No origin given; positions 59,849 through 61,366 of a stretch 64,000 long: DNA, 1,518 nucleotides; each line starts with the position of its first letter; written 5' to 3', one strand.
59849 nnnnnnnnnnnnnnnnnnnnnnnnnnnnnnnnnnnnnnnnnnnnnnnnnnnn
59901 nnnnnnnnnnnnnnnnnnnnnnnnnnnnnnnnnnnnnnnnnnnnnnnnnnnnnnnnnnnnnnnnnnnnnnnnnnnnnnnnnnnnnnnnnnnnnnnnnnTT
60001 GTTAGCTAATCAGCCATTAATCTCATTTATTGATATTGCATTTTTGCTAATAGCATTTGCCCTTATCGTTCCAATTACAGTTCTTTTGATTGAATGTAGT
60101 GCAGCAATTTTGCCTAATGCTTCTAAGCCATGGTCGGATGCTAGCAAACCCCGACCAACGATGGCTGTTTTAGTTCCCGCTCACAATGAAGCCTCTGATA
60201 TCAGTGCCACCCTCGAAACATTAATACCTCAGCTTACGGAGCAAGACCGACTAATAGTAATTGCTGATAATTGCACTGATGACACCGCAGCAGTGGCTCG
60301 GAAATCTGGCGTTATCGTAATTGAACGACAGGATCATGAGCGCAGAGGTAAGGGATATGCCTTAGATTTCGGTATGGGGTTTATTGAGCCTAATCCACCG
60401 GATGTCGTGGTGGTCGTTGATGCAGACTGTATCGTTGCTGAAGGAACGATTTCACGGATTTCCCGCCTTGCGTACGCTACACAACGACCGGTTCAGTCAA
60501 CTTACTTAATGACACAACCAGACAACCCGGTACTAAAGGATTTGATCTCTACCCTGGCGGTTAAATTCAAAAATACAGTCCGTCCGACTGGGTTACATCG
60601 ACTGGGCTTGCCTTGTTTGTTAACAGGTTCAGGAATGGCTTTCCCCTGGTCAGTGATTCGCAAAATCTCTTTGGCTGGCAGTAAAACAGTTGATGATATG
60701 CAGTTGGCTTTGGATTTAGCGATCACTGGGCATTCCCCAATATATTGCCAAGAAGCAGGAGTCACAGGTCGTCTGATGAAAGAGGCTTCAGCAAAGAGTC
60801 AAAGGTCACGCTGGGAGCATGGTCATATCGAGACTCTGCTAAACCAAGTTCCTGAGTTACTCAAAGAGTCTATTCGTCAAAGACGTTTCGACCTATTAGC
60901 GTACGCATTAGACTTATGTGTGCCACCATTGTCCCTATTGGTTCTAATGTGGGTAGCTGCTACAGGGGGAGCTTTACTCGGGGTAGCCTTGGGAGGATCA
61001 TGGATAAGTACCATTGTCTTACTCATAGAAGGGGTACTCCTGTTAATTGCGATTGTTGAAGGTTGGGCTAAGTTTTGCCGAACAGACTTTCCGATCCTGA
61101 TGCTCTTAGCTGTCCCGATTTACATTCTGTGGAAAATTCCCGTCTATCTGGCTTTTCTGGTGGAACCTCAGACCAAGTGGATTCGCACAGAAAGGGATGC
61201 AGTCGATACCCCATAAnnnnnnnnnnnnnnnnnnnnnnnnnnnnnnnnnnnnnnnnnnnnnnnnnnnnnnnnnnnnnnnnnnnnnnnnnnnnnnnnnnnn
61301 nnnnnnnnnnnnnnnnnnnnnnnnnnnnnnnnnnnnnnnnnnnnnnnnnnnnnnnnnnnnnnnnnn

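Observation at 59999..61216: Synthase-type (QxxRW) processive GT2 embedded in a Wzx/Wzy-type polysaccharide locus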

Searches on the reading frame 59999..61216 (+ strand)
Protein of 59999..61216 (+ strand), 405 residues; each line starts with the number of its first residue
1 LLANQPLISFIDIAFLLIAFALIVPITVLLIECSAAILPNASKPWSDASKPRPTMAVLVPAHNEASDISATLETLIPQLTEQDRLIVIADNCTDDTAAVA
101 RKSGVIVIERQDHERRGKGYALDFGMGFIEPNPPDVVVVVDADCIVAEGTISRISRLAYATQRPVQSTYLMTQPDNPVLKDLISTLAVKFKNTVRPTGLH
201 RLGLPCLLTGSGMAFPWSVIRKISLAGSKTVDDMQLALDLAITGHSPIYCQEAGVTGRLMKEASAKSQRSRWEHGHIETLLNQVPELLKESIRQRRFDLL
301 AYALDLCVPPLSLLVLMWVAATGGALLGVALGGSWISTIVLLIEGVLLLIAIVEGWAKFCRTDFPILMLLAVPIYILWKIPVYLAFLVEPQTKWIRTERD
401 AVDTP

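Call 3: search_protein_families(library=pfam, proteins=[window:59999-61216:+], max_evalue=0.001)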
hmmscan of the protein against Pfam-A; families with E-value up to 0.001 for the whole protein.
window:59999-61216:+ (405 aa): 3 families
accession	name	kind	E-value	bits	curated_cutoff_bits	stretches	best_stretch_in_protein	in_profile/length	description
PF13641.12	Glyco_tranf_2_3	-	2.4e-16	60.9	27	1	53-272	1-227/230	Glycosyltransferase like family 2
PF00535.33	Glycos_transf_2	-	6.5e-13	49.4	23.3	1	57-158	2-103/168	Glycosyl transferase family 2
PF13632.12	Glyco_trans_2_3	-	8.8e-07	29.4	27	1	137-335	2-183/198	Glycosyl transferase family group 2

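Call 4: search_protein_families(library=ncbifam, proteins=[window:59999-61216:+], max_evalue=0.001)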
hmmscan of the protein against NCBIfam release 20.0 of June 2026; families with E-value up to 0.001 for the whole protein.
window:59999-61216:+ (405 aa): 12 families
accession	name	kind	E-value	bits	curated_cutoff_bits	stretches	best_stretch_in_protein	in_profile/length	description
NF041865.1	EpsU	equivalog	5.9e-59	200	700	1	15-401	4-392/394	exopolysaccharide biosynthesis GT2 family glycosyltransferase EpsU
TIGR03937.1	PgaC_IcaA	equivalog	4.9e-10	38.9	422.3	1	49-150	41-142/407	poly-beta-1,6-N-acetyl-D-glucosamine synthase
NF010496.0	PRK13915.1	equivalog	5e-09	35.7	262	1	50-146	28-129/307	glucosyl-3-phosphoglycerate synthase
NF053846.1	glyco_with_XrtP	equivalog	1.9e-08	33.4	520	1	20-156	8-156/440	XrtP-associated glycosyltransferase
TIGR03469.1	HpnB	hypoth_equivalog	5.6e-08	32.2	379.25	1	47-173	38-175/386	hopene-associated glycosyltransferase HpnB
TIGR04182.1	glyco_TIGR04182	equivalog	5.2e-07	29.3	325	1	56-146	3-85/293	S-layer glycoprotein N-glycosyltransferase AglJ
TIGR04283.1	glyco_like_mftF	equivalog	6.1e-07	29.2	182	1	56-180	2-119/221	TIGR04283 family arsenosugar biosynthesis glycosyltransferase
NF058614.1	PPMAGASynPpgS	equivalog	1.7e-05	24.4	370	1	57-195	4-143/226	polyprenyl-phospho-N-acetylgalactosaminyl synthase PpgS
NF041391.1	DPhHxTase_Halo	equivalog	3.5e-05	22.9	375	1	61-143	3-78/213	dolichyl-phosphate hexose transferase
TIGR03965.1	mycofact_glyco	equivalog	0.00021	20.3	280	1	49-150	69-171/467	mycofactocin biosynthesis glycosyltransferase MftF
NF045692.1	OglycostaseCruG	equivalog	0.00023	20.2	600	1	44-162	32-156/386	2'-O-glycosyltransferase CruG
TIGR03030.1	CelA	equivalog_domain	0.00039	18.6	699.1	0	18-71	94-149/714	UDP-forming cellulose synthase catalytic subunit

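Call 8: find_homologous_proteins(query=window:59999-61216:+, max_evalue=0.00001)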
Query window:59999-61216:+ (405 aa): 7845 proteins with E <= 0.00001 among 8000 candidates; the best 120 are listed.
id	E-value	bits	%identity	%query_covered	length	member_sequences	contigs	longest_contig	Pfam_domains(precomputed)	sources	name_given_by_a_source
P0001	6.2e-246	834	93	100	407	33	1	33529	PF13632.13,PF13641.13,PF00535.33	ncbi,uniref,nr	ncbi:glycosyltransferase family 2 protein [Moorena sp. SIO3H5]|uniref:glycosyltransferase family 2 p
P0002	7.6e-181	620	69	100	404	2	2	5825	PF13632.13,PF13641.13,PF00535.33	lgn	-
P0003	2.3e-178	611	69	100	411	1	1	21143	PF13632.13,PF13641.13,PF00535.33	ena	-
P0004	3.6e-178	611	67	100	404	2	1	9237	PF13632.13,PF13641.13,PF00535.33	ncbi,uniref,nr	ncbi:MAG: glycosyltransferase [Symploca sp. SIO1C4]|uniref:Glycosyltransferase n=1 Tax=Symploca sp. 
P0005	8.0e-177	606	68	99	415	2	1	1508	PF13632.13,PF13641.13,PF00535.33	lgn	-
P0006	1.4e-176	606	68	99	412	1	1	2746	PF13632.13,PF13641.13,PF00535.33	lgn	-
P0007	1.3e-175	602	69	99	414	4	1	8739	PF13632.13,PF13641.13,PF00535.33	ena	-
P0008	5.5e-174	597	67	100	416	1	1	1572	PF13641.13,PF00535.33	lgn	-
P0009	1.1e-173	596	67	100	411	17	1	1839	PF13632.13,PF13641.13,PF00535.33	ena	-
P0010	3.3e-171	588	67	100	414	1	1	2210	PF13632.13,PF13641.13,PF00535.33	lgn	-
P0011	1.1e-169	583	65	100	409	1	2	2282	PF13632.13,PF13641.13,PF00535.33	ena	-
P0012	2.0e-169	582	66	100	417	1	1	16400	PF13632.13,PF13641.13,PF00535.33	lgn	-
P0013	2.1e-169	582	67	98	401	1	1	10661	PF13632.13,PF13641.13,PF00535.33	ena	-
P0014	2.5e-169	582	67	98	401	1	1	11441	PF13632.13,PF13641.13,PF00535.33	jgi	jgi:cellulose synthase/poly-beta-1,6-N-acetylglucosamine synthase-like glycosyltransferase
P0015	1.1e-168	580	66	99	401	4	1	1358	PF13632.13,PF13641.13,PF00535.33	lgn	-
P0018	8.7e-168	577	65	100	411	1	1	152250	PF13632.13,PF13641.13,PF00535.33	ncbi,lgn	-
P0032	2.7e-165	568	67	100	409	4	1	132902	PF13632.13,PF13641.13,PF00535.33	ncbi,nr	ncbi:MAG: glycosyltransferase family 2 protein [Calothrix sp. MO_192.B10]|nr:glycosyltransferase fam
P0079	3.1e-162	558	65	98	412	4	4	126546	PF13632.13,PF13641.13,PF00535.33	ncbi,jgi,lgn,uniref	ncbi:glycosyltransferase family 2 protein [Microseira sp. BLCC-F43]|jgi:cellulose synthase/poly-beta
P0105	3.2e-161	555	63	99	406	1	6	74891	PF13632.13,PF13641.13,PF00535.33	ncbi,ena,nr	ncbi:MAG: glycosyltransferase family 2 protein [Nostocaceae cyanobacterium]|nr:glycosyltransferase f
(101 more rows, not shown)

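Call 9: search_solved_structures(query=window:59999-61216:+, max_evalue=1, show_alignments=3)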
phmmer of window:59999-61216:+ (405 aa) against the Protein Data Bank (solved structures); distinct sequences matched with E-value up to 1: 15.
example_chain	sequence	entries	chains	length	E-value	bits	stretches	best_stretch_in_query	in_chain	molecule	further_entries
6yv7_B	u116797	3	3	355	1.3e-06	31.1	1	42-153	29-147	Glycosyl transferase, family 2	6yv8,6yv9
6yv7_A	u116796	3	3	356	1.3e-06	31.1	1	42-153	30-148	Glycosyl transferase, family 2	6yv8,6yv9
4y6n_A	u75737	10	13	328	7e-05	25.4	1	47-145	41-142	Glucosyl-3-phosphoglycerate synthase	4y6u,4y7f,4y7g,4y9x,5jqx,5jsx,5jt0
3e25_A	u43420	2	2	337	7.4e-05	25.3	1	47-145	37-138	Putative uncharacterized protein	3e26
4ddz_A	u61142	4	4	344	7.7e-05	25.3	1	47-145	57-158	GLUCOSYL-3-PHOSPHOGLYCERATE SYNTHASE (GpgS) | Glucosyl-3-phosphoglycerate synthase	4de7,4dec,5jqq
7pdo_A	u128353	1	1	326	0.00026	23.5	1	47-145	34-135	Glucosyl-3-phosphoglycerate synthase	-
7p5l_A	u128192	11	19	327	0.00026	23.5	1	47-145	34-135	Glucosyl-3-phosphoglycerate synthase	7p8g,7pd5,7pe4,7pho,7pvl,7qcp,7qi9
3ckj_A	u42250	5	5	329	0.0011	21.5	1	47-145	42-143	Putative uncharacterized protein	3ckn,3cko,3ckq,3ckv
6p61_A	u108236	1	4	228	0.065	15.6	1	50-155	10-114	Glycosyltransferase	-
8vh7_A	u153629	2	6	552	0.088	15.2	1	49-162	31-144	Heparosan synthase B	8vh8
8viw_A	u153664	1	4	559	0.09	15.2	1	49-162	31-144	Heparosan synthase B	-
2z87_A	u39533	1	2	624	0.55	12.6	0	46-101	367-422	Chondroitin synthase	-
2z86_A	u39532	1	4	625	0.55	12.6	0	46-101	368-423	Chondroitin synthase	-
8il8_A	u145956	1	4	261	0.91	11.9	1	111-157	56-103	Aldolase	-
8iqa_A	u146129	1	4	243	0.96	11.8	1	112-157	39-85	Aldolase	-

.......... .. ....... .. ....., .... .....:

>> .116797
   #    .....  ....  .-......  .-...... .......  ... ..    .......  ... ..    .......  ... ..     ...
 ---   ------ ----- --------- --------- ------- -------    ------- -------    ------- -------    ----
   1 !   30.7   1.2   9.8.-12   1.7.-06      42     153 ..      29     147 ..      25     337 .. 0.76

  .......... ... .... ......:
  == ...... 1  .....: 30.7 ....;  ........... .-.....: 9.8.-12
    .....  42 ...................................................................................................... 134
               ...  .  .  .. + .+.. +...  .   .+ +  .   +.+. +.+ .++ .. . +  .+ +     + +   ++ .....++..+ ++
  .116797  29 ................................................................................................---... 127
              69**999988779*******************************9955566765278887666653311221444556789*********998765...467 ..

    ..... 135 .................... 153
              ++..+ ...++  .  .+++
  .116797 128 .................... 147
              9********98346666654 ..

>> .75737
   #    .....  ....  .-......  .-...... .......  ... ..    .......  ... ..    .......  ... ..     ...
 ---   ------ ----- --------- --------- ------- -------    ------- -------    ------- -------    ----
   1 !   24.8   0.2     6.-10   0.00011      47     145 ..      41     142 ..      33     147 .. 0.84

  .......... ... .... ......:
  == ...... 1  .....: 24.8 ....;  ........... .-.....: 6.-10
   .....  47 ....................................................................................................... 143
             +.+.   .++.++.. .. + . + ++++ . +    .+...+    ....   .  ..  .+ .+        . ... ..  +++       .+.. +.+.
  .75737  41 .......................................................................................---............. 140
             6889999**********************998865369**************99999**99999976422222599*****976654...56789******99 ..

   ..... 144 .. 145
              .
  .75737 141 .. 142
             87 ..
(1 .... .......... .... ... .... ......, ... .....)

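Call 16: search_solved_structures(query=A1, max_evalue=10, show_alignments=0)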
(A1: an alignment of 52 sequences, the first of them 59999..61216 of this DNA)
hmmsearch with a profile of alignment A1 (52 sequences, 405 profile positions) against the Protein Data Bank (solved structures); distinct sequences matched with E-value up to 10: 29.
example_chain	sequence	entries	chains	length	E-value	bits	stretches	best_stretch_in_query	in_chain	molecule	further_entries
6yv7_A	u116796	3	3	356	4.3e-09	39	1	46-143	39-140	Glycosyl transferase, family 2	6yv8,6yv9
6yv7_B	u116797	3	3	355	4.4e-09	39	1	46-143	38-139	Glycosyl transferase, family 2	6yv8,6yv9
8vh7_A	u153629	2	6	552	7.7e-07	31.6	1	43-166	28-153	Heparosan synthase B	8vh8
8viw_A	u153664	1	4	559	7.9e-07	31.6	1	43-166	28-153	Heparosan synthase B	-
5ej1_A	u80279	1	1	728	1.9e-06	30.4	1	46-285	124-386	Putative cellulose synthase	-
4hg6_A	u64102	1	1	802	2.3e-06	30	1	46-285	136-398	Cellulose Synthase Subunit A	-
4p00_A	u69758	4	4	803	2.3e-06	30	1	46-285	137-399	Cellulose Synthase A subunit | Cellulose Synthase subunit A | Putative cellulose synthase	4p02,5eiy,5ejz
6p61_A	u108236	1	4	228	2.8e-06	29.8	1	42-150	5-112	Glycosyltransferase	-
4y6n_A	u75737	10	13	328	7.4e-06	28.4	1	50-142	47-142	Glucosyl-3-phosphoglycerate synthase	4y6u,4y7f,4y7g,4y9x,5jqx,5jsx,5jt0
3e25_A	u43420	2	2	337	7.8e-06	28.3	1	50-142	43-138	Putative uncharacterized protein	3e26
4ddz_A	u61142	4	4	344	8.2e-06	28.2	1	50-142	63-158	GLUCOSYL-3-PHOSPHOGLYCERATE SYNTHASE (GpgS) | Glucosyl-3-phosphoglycerate synthase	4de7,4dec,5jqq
3ckj_A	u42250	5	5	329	1.8e-05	27.1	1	48-142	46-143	Putative uncharacterized protein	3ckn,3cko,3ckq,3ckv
7pdo_A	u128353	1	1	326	6e-05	25.4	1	48-142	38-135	Glucosyl-3-phosphoglycerate synthase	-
7p5l_A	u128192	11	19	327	6.1e-05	25.4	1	48-142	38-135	Glucosyl-3-phosphoglycerate synthase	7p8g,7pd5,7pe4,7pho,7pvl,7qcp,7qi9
2z87_A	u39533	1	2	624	6.2e-05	25.3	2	52-118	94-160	Chondroitin synthase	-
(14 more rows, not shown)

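Call 18: search_solved_structures(query=A1, max_evalue=0.00001, show_alignments=5)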
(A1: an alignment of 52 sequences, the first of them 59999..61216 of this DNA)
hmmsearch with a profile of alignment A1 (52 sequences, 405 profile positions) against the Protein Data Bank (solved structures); distinct sequences matched with E-value up to 0.00001: 11.
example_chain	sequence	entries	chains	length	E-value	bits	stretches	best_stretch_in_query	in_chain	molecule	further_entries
6yv7_A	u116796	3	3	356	4.3e-09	39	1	46-143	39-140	Glycosyl transferase, family 2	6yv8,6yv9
6yv7_B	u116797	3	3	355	4.4e-09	39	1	46-143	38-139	Glycosyl transferase, family 2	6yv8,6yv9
8vh7_A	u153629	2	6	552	7.7e-07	31.6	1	43-166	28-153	Heparosan synthase B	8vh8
8viw_A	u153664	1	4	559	7.9e-07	31.6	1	43-166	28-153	Heparosan synthase B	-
5ej1_A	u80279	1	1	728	1.9e-06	30.4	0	46-285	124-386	Putative cellulose synthase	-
4hg6_A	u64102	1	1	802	2.3e-06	30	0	46-285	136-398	Cellulose Synthase Subunit A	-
4p00_A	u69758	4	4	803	2.3e-06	30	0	46-285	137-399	Cellulose Synthase A subunit | Cellulose Synthase subunit A | Putative cellulose synthase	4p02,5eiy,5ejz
6p61_A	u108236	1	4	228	2.8e-06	29.8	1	42-150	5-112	Glycosyltransferase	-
4y6n_A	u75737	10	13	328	7.4e-06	28.4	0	50-142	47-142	Glucosyl-3-phosphoglycerate synthase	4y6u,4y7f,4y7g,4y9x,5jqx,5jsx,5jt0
3e25_A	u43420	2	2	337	7.8e-06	28.3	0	50-142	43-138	Putative uncharacterized protein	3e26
4ddz_A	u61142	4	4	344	8.2e-06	28.2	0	50-142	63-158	GLUCOSYL-3-PHOSPHOGLYCERATE SYNTHASE (GpgS) | Glucosyl-3-phosphoglycerate synthase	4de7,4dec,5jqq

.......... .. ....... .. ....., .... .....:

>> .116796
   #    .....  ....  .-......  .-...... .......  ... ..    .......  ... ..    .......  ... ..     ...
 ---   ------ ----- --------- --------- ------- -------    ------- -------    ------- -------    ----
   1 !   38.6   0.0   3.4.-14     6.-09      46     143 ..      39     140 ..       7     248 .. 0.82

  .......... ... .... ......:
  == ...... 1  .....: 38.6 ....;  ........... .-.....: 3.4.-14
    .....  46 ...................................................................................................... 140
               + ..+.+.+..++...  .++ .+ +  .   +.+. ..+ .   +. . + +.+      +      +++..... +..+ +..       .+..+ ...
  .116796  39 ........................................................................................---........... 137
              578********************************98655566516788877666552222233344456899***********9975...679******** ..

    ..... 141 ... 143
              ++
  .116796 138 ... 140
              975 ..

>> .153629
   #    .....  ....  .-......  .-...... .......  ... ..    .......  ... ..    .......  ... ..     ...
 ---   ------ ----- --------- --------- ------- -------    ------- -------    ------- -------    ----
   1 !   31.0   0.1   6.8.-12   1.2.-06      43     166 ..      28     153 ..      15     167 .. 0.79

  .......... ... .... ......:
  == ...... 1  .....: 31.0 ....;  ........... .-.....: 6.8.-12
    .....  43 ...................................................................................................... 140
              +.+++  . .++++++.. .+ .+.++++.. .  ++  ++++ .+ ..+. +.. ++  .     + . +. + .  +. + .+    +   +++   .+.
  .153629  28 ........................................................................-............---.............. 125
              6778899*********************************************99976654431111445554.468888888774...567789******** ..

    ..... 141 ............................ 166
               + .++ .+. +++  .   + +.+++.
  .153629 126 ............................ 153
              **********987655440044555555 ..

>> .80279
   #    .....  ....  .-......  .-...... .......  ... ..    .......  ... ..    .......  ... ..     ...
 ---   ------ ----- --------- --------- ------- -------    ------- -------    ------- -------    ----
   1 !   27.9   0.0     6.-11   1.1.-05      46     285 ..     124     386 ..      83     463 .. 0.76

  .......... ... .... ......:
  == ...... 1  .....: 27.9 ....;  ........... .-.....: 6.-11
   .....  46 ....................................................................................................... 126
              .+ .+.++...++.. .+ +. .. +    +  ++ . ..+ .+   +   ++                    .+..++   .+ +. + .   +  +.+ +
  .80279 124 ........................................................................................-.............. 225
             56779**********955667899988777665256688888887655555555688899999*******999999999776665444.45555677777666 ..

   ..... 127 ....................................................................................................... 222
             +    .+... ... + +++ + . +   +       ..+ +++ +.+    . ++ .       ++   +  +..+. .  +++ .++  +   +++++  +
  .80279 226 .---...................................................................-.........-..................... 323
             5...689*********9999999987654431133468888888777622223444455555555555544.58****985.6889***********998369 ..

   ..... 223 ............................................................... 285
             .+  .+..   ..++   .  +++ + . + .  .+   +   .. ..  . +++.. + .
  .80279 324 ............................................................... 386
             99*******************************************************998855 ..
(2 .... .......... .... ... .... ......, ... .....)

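Call 21: find_encoding_contigs(protein=P0018, flank=10000, max_places=2)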
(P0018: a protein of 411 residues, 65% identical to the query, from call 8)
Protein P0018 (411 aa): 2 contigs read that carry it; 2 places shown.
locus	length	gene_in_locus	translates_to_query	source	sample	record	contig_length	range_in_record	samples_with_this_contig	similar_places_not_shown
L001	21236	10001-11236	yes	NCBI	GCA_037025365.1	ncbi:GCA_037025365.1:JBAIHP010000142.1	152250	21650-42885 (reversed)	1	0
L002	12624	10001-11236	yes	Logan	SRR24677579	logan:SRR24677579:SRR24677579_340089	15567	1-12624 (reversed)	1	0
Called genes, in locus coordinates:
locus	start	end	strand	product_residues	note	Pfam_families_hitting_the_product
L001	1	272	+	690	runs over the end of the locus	PF04966:OprB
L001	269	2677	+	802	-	PF13432:TPR_16, PF14559:TPR_19, PF14559:TPR_19, PF13432:TPR_16 (weak), PF14559:TPR_19 (weak), PF23914:TPR_CcmH_CycH (weak), PF13424:TPR_12 (weak), PF13432:TPR_16, +16 more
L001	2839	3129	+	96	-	PF08681:TacA1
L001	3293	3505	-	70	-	-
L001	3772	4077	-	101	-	-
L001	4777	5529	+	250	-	-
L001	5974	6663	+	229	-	-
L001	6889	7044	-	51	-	-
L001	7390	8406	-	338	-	-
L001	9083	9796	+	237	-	-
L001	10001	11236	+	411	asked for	PF13641:Glyco_tranf_2_3, PF00535:Glycos_transf_2, PF13632:Glyco_trans_2_3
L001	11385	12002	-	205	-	PF05685:Uma2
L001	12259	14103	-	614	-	-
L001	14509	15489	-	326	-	PF00589:Phage_integrase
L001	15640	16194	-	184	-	PF01584:CheW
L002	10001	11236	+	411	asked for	PF13641:Glyco_tranf_2_3, PF00535:Glycos_transf_2, PF13632:Glyco_trans_2_3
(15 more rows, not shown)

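Call 22: find_encoding_contigs(protein=P0032, flank=10000, max_places=2)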
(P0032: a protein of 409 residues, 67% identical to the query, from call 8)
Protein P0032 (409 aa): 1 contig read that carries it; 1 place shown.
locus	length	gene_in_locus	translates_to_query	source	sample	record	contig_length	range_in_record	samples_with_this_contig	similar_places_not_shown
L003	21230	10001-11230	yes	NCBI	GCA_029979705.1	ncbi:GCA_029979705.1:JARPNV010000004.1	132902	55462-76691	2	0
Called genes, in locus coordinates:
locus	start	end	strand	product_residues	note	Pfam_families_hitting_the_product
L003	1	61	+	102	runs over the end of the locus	-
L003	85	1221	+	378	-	PF01041:DegT_DnrJ_EryC1, PF00155:Aminotran_1_2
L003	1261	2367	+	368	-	-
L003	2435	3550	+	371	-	PF13439:Glyco_transf_4, PF13579:Glyco_trans_4_4 (weak), PF00534:Glycos_transf_1, PF13692:Glyco_trans_1_4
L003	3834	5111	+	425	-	PF01041:DegT_DnrJ_EryC1, PF00155:Aminotran_1_2 (weak)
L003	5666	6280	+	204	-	-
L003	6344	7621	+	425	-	PF20706:GT4-conflict, PF00534:Glycos_transf_1, PF13692:Glyco_trans_1_4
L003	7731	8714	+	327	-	PF00685:Sulfotransfer_1, PF13469:Sulfotransfer_3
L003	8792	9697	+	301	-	-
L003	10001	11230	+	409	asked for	PF13641:Glyco_tranf_2_3, PF00535:Glycos_transf_2, PF13632:Glyco_trans_2_3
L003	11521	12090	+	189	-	PF13439:Glyco_transf_4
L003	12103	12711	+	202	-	PF00534:Glycos_transf_1, PF13692:Glyco_trans_1_4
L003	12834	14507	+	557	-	PF00890:FAD_binding_2 (faint), PF01266:DAO, PF12831:FAD_oxidored (faint), PF13450:NAD_binding_8 (faint), PF16901:DAO_C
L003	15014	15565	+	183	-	PF04307:YdjM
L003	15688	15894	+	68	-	-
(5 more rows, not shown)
